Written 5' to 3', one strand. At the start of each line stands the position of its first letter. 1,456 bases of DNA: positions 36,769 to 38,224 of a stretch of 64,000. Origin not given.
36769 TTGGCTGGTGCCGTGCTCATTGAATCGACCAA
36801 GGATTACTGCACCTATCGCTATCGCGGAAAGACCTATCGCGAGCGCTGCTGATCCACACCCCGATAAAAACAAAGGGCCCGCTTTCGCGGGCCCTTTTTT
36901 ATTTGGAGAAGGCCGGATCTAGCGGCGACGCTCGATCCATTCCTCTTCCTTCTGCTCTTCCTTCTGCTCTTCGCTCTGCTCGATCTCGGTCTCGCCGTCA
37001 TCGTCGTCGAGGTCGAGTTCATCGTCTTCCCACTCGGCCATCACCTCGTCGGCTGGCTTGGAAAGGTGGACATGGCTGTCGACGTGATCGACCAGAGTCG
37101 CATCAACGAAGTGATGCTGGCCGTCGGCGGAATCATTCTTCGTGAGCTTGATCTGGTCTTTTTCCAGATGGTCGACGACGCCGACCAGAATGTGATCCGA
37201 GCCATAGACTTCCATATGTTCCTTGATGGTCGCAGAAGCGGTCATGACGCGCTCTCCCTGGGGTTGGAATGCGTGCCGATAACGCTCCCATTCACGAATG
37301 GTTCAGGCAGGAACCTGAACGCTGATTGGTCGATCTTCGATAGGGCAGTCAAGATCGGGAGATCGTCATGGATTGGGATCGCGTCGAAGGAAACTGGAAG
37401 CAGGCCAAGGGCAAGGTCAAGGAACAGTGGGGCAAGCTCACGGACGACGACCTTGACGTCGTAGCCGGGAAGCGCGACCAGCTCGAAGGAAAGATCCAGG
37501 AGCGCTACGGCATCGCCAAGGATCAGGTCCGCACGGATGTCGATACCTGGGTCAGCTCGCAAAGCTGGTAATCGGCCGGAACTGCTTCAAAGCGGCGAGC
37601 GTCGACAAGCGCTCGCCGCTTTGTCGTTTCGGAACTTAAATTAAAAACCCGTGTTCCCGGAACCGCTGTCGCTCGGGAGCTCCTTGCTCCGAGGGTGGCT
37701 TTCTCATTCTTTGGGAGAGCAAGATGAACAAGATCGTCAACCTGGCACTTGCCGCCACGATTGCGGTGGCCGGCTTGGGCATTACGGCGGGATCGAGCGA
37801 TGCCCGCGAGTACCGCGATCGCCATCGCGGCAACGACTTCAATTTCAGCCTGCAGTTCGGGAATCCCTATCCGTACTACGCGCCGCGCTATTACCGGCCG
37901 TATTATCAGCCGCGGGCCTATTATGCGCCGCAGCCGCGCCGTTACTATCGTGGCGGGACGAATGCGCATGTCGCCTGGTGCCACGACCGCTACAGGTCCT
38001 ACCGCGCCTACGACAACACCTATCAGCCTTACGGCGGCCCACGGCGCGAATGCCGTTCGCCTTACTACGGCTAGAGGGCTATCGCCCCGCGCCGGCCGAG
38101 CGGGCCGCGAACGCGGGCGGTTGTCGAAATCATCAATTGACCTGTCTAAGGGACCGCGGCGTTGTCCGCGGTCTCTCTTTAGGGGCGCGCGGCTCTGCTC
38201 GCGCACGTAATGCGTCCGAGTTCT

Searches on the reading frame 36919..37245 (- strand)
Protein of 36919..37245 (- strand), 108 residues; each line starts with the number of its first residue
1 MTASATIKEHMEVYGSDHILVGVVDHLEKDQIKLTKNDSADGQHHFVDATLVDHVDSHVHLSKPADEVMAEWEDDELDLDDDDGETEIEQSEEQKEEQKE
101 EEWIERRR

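Call 65: search_protein_families(library=pfam, proteins=[window:36919-37245:-], max_evalue=0.001)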
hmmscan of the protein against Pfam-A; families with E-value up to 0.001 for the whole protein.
window:36919-37245:- (108 aa): 1 family
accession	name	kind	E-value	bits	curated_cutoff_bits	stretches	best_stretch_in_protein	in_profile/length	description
PF09939.14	DUF2171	-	2.7e-24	85.7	25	1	7-69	1-64/64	Uncharacterized protein conserved in bacteria (DUF2171)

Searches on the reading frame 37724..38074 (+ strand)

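Call 65: search_protein_families(library=pfam, proteins=[window:37724-38074:+], max_evalue=0.001)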
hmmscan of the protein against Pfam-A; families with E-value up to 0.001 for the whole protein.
window:37724-38074:+ (116 aa): 1 family
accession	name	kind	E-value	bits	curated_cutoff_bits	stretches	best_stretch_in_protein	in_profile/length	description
PF07886.16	BA14K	-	3.7e-14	52.8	26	1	82-111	1-30/30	BA14K-like protein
